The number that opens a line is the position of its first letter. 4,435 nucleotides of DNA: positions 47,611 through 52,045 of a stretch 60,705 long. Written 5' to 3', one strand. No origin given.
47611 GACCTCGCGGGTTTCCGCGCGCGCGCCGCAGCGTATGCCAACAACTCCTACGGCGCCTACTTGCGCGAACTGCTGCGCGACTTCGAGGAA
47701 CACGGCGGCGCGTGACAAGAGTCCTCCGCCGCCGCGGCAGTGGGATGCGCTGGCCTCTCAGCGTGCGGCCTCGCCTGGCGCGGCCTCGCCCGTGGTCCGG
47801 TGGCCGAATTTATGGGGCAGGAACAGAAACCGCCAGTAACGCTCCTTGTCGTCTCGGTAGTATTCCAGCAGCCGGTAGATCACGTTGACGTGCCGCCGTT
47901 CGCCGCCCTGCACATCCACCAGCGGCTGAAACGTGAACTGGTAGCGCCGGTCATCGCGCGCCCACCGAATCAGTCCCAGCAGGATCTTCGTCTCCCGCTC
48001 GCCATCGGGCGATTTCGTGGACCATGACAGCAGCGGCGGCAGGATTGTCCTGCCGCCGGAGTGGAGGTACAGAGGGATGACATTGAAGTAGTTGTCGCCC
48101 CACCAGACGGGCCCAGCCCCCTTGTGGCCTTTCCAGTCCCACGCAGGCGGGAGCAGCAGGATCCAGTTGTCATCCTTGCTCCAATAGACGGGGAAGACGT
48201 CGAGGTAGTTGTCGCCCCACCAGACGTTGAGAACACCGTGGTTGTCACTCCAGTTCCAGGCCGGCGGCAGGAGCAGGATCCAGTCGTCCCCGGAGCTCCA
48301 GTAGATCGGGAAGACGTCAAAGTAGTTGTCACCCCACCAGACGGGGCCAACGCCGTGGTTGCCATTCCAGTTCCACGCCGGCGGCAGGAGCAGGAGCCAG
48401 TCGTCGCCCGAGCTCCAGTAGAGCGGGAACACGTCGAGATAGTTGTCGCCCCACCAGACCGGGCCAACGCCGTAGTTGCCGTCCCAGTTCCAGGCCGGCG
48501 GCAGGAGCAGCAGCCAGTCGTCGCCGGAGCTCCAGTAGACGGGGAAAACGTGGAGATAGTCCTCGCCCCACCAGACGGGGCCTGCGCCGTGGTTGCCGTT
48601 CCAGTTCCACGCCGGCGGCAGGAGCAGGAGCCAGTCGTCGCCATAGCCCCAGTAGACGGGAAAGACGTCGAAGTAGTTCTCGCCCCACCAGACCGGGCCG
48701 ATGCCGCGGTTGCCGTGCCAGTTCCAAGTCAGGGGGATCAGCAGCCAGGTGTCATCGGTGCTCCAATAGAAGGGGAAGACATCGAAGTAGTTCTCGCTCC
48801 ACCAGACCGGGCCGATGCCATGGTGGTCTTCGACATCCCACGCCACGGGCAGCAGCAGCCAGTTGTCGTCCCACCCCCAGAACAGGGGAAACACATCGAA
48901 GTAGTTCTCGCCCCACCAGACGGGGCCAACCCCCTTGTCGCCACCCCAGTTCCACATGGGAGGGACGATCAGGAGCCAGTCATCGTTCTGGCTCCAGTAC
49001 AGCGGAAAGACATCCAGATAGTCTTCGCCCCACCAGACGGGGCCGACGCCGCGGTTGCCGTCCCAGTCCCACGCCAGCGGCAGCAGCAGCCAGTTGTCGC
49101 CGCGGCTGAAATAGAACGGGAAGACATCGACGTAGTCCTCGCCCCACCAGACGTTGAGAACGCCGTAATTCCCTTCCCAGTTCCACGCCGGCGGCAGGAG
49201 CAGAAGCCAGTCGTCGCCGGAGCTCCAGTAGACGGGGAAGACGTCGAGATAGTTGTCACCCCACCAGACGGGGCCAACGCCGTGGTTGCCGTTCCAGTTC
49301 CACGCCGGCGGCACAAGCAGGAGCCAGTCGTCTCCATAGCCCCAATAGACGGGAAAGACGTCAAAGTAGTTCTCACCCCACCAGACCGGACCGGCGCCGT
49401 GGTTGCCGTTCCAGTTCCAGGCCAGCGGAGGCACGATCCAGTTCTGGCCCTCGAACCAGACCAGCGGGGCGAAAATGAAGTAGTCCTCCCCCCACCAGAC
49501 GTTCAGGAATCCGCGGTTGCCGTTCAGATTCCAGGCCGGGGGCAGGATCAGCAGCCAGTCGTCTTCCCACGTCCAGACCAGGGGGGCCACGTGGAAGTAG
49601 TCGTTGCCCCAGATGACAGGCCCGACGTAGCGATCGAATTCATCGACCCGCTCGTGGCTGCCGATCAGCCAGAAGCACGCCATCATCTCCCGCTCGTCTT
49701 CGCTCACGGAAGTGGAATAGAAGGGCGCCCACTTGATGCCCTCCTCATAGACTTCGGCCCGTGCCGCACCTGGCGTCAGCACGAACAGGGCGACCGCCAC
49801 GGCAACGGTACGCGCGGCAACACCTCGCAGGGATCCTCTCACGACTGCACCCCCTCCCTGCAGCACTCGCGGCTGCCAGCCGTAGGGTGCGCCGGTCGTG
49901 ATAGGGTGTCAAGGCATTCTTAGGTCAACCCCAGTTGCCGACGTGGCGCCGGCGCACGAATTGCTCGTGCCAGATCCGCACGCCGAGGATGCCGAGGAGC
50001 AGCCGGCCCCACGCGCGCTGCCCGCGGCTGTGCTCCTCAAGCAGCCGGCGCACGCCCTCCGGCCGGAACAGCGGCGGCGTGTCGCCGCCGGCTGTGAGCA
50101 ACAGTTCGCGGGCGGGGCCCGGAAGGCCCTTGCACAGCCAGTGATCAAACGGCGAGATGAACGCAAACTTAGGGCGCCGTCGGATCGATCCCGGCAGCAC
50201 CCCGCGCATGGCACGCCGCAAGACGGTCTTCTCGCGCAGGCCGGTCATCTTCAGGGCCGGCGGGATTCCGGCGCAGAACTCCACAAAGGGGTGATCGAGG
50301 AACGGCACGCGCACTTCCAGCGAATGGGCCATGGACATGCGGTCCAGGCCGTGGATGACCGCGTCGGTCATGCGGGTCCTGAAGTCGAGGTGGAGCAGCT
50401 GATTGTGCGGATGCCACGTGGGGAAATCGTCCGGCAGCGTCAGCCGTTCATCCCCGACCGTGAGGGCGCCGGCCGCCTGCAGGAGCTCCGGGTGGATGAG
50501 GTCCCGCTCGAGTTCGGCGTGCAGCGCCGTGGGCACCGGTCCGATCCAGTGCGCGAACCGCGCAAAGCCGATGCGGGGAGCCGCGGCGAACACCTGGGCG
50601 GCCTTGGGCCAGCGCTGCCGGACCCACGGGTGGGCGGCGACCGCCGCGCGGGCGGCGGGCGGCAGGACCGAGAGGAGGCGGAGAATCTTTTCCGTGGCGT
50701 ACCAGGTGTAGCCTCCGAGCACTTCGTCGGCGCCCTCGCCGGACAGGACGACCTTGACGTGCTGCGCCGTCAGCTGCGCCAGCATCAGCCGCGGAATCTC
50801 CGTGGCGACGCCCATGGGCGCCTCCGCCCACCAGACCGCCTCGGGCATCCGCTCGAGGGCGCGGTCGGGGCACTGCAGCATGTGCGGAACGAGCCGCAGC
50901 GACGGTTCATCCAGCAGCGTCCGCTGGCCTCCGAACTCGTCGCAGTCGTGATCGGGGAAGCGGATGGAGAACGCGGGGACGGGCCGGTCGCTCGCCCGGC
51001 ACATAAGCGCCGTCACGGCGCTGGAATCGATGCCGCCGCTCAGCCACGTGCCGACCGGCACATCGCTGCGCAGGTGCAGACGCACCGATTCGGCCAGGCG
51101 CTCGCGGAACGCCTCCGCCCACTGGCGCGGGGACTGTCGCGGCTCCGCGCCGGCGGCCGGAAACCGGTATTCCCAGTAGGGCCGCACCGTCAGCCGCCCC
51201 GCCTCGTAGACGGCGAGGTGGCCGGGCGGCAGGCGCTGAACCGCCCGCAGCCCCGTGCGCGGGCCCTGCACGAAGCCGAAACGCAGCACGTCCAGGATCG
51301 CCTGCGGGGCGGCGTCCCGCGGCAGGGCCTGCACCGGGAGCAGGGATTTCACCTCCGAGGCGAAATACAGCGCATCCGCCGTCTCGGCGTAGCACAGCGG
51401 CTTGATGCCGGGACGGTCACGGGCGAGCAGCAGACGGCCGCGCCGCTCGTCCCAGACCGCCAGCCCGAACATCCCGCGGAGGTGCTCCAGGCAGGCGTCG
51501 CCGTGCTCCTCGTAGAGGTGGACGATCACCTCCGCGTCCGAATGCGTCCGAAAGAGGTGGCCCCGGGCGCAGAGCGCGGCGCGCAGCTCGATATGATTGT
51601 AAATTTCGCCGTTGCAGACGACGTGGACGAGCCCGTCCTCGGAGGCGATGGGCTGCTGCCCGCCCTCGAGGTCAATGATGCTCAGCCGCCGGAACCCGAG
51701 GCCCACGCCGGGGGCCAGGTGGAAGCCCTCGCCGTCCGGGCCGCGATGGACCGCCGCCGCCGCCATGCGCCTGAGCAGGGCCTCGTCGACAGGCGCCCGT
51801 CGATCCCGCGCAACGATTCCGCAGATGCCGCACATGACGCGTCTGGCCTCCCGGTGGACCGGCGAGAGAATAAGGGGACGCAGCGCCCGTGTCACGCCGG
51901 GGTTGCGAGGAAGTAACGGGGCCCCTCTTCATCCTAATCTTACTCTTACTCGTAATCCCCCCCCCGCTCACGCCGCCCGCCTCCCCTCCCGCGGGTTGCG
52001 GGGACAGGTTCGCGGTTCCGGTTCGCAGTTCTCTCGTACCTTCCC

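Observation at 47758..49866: Secreted protein built from 14 tandem Trp-rich ~39-aa repeats, with no family I can name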

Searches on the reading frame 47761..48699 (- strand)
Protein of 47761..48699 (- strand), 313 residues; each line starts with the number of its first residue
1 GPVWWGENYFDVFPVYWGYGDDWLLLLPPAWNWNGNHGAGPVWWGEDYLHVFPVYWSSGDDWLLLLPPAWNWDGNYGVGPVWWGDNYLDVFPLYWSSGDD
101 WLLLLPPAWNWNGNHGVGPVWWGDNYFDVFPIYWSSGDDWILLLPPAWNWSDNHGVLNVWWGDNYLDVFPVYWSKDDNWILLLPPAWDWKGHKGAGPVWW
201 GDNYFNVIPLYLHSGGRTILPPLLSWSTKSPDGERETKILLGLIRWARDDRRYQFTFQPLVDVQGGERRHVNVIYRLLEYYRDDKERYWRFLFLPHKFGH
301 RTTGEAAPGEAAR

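Call 55: predict_structure(alignment_id=A5)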
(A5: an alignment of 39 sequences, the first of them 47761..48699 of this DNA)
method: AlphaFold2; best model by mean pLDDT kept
length: 313 residues; sequences in the alignment: 39
mean_pLDDT: 71.5   pTM: 0.41
mean pLDDT of the five models: 71.5, 69.8, 69.7, 69.1, 57.6
residues with pLDDT >= 90: 49; 70-90: 118; 50-70: 115; < 50: 31
segments of 3 or more residues with pLDDT < 50: 188-213
pLDDT, mean of each block of 10 residues (from residue 1): 65 64 67 77 73 65 63 75 75 67 69 75 73 72 67 76 73 60 51 43 37 56 75 89 90 91 93 88 95 90 67 48
secondary structure, 60 per line:
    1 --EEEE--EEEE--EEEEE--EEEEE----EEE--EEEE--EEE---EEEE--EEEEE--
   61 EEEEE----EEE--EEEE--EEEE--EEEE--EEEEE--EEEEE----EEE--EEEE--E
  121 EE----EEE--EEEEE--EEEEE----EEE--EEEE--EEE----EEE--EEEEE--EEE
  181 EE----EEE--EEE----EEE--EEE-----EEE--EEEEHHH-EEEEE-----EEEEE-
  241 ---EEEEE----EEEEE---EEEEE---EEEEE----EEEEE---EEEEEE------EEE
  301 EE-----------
elements in order: E3-6 E9-12 E15-19 E22-26 E31-33 E36-39 E42-44 E48-51 E54-58 E61-65 E70-72 E75-78 E81-84 E87-90 E93-97 E100-104 E109-111 E114-117 E120-122 E127-129 E132-136 E139-143 E148-150 E153-156 E159-161 E166-168 E171-175 E178-182 E187-189 E192-194 E199-201 E204-206 E212-214 E217-220 E225-229 E235-239 E244-248 E253-257 E261-265 E269-273 E278-282 E286-291 E298-302
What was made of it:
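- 48115..49623 (-): Thirteen full tandem units of 38/39 aa (114/117 nt). Each unit is three ~13-aa P-x-x-W hairpins: GPVWW-G-x-D-YF-x-V / FPLYW-xxxx-NW-LL / LP(P)AW-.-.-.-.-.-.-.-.. AlphaFold2 places six short strands in each unit (call 55).
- On Beta-propeller (WD40/PQQ/Kelch etc.): Six strands per unit in the AlphaFold2 model (call 55).
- On Outer-membrane beta-barrel / autotransporter / T9SS cargo: Strands are 3-6 residues (call 55).
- The tail has nine strands at pLDDT about 90 (call 55). There are six strands (three hairpins) per unit rather than four (call 55). Predicted strands are only 3-5 residues long, too short for a transmembrane barrel or a beta-taco groove (call 55).
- Tried and rejected: A second run on residues 390-702, with a 39-row alignment enriched with register-shifted repeat blocks, reached 71.5 (call 55).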

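Call 57: fold_search(model_id=the predicted structure, library=pdb)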
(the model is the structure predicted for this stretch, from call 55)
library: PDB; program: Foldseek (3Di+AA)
matches with E <= 10: 745; with E <= 0.001: 0
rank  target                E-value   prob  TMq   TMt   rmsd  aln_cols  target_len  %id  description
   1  3p1l                  1.7e-03  0.75  0.15  0.15  18.2       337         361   10  Crystal structure of Escherichia coli BamB, a lipoprotein component of the beta-barrel assembly machinery complex, nativ (released 2010-12-22)
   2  3q7o                  2.2e-03  0.77  0.17  0.15  16.5       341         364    9  The crystal structure of BamB from the BAM complex in spacegroup P213 (released 2011-02-09)
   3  3prw                  2.5e-03  0.77  0.15  0.15  16.9       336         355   10  Crystal structure of the lipoprotein BamB (released 2011-01-19)
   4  3q7m                  3.5e-03  0.69  0.14  0.14  15.8       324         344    9  The crystal structure of BamB from the BAM complex in spacegroup I222 (released 2011-02-09)
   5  8fgw_B                4.6e-03  0.51  0.13  0.06  20.7       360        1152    5  Human IFT-A complex structures provide molecular insights into ciliary transport (released 2023-02-22)
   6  4imm_B                8.2e-03  0.21  0.11  0.11  21.0       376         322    8  The crystal structure of BamB from Moraxella catarrhalis (released 2014-03-26)
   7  9e2g_2B               9.1e-03  0.66  0.18  0.12  15.4       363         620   10  Cryo-EM structure of 48 nm repeat of microtubule doublet from T. brucei flagellum (released 2025-03-12)
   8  3q54                  1.1e-02  0.41  0.15  0.14  16.8       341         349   10  Crystal structure of Escherichia coli BamB (released 2012-05-09)
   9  6cmk_A                1.3e-02  0.28  0.14  0.13  20.5       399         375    9  Crystal structure of Citrobacter koseri AztD (released 2019-03-13)
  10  4bxr_A                1.5e-02  0.96  0.18  0.29  20.2       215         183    7  Structure of the wild-type TCP10 domain of Danio rerio CPAP in complex with a peptide of Danio rerio STIL (released 2013-09-25)
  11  9cnx_B                1.5e-02  0.51  0.19  0.17  18.7       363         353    8  CryoEM structure of BAM in complex with the PTB1 closed-state inhibitor (in DDM detergent) (released 2024-12-25)
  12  8aa2_E                1.5e-02  0.41  0.17  0.13  17.3       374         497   10  Inactive levan utilisation machinery (utilisome) in the presence of levan fructo-oligosaccharides DP 15-25 (released 2023-06-07)
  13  5ayw_B                1.6e-02  0.38  0.15  0.14  17.3       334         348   10  Structure of a membrane complex (released 2016-02-24)
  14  9co0_B                1.7e-02  0.33  0.13  0.12  21.8       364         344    9  CryoEM structure of BAM in complex with the PTB2 open-state inhibitor (in SMA nanodisc) (released 2024-12-25)
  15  9e2g_2C               1.8e-02  0.69  0.21  0.14  14.5       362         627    9  Cryo-EM structure of 48 nm repeat of microtubule doublet from T. brucei flagellum (released 2025-03-12)
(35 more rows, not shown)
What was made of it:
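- On Beta-propeller (WD40/PQQ/Kelch etc.): Foldseek TM 0.11-0.21 to propellers (call 57).
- Closest known: Beta-propellers. Same: These are the top hits by E-value in Foldseek (call 57).
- The weak top Foldseek hits by E-value are BamB and other propellers (call 57), because any beta-meander resembles propeller blades locally. TM-scores to propellers are 0.11-0.21, all with E > 1e-3 (call 57).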

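Call 67: fold_search(model_id=the predicted structure, library=viral)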
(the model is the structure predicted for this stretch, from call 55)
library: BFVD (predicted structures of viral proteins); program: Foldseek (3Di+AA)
matches with E <= 10: 452; with E <= 0.001: 0
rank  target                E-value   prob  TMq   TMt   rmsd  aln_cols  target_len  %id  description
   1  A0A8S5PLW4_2          2.1e-02  0.35  0.15  0.07  30.1       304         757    8  Prophage tail endopeptidase domain-containing protein [Siphoviridae sp. ctRcp9]
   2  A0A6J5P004            2.4e-02  0.13  0.10  0.06  24.3       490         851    9  Uncharacterized protein [uncultured Caudovirales phage]
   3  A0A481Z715            2.8e-02  0.33  0.16  0.12  18.5       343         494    7  Uncharacterized protein [Pithovirus LCPAC104]
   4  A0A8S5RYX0            3.7e-02  0.16  0.12  0.09  21.5       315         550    8  non-specific serine/threonine protein kinase [Myoviridae sp. ctNQV2]
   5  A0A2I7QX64            4.1e-02  0.25  0.15  0.13  17.8       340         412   10  (no name in the UniProt tables at hand)
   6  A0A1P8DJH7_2          4.1e-02  0.16  0.12  0.06  24.4       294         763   10  (no name in the UniProt tables at hand)
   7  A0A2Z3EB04            4.3e-02  0.28  0.15  0.12  19.6       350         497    8  (no name in the UniProt tables at hand)
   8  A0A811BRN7            4.3e-02  0.16  0.12  0.10  17.4       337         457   10  Morn repeat domain containing protein [Pandoravirus japonicus]
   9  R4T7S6                4.5e-02  0.35  0.16  0.13  15.1       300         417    8  Pyrrolo-quinoline quinone repeat domain-containing protein [Haloarcula californiae tailed virus 2]
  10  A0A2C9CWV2            5.2e-02  0.14  0.12  0.12  18.9       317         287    8  Uncharacterized protein [Yersinia phage fHe-Yen9-04]
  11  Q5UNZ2                6.7e-02  0.21  0.15  0.11  16.4       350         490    6  Putative BTB/POZ domain and WD-repeat protein R739 [Acanthamoeba polyphaga mimivirus]
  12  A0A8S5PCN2            6.7e-02  0.13  0.12  0.07  32.3       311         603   11  Trimeric coiled-coil viral fiber [Siphoviridae sp. ctFSL3]
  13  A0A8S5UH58            6.7e-02  0.11  0.11  0.06  20.8       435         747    9  Uncharacterized protein [Myoviridae sp. ctshb19]
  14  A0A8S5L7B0            7.0e-02  0.38  0.16  0.10  20.4       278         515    9  Uncharacterized protein [Siphoviridae sp. ct45W1]
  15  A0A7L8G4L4            7.3e-02  0.10  0.13  0.08  17.9       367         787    9  Tail knob protein [Rhizobium phage Palo]
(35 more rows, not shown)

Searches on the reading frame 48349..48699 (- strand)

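Call 74: search_protein_families(library=pfam, proteins=[window:48349-48699:-], max_evalue=10)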
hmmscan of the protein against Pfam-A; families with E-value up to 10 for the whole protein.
seq(117 aa): 1 family
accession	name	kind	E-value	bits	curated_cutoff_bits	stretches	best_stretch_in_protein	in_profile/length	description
PF18368.7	Ig_GlcNase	-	1.6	9.3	26.3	1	78-92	62-76/105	Exo-beta-D-glucosaminidase Ig-fold domain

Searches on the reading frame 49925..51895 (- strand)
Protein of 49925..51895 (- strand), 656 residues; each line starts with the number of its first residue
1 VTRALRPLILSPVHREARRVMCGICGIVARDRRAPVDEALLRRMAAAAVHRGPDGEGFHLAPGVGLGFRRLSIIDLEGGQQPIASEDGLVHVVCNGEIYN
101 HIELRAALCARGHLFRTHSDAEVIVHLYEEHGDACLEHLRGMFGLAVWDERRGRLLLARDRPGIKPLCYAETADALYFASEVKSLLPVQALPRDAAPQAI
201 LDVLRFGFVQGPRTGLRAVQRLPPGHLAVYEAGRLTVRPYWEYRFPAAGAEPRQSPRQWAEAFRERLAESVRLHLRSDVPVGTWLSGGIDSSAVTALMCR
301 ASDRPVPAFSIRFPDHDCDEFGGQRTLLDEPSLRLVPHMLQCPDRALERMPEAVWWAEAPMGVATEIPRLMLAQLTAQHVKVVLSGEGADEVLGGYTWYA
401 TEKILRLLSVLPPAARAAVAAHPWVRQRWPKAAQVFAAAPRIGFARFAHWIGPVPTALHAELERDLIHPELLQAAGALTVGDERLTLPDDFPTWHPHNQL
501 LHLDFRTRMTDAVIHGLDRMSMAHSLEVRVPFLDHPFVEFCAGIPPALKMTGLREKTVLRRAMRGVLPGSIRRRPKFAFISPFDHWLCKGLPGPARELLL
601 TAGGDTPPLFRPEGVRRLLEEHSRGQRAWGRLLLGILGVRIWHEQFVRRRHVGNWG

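Call 9: search_protein_families(library=pfam, proteins=[window:49925-51895:-], max_evalue=0.001)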
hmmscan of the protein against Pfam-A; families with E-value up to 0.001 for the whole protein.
window:49925-51895:- (656 aa): 3 families
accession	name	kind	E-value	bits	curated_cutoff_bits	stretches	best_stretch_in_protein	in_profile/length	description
PF00733.27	Asn_synthase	-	3.2e-85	287.3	21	1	263-644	2-354/354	Asparagine synthase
PF13537.11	GATase_7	-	5.5e-45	152.8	25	1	69-186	2-122/123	Glutamine amidotransferase domain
PF13522.11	GATase_6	-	4.1e-38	130.8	27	1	53-181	1-130/130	Glutamine amidotransferase domain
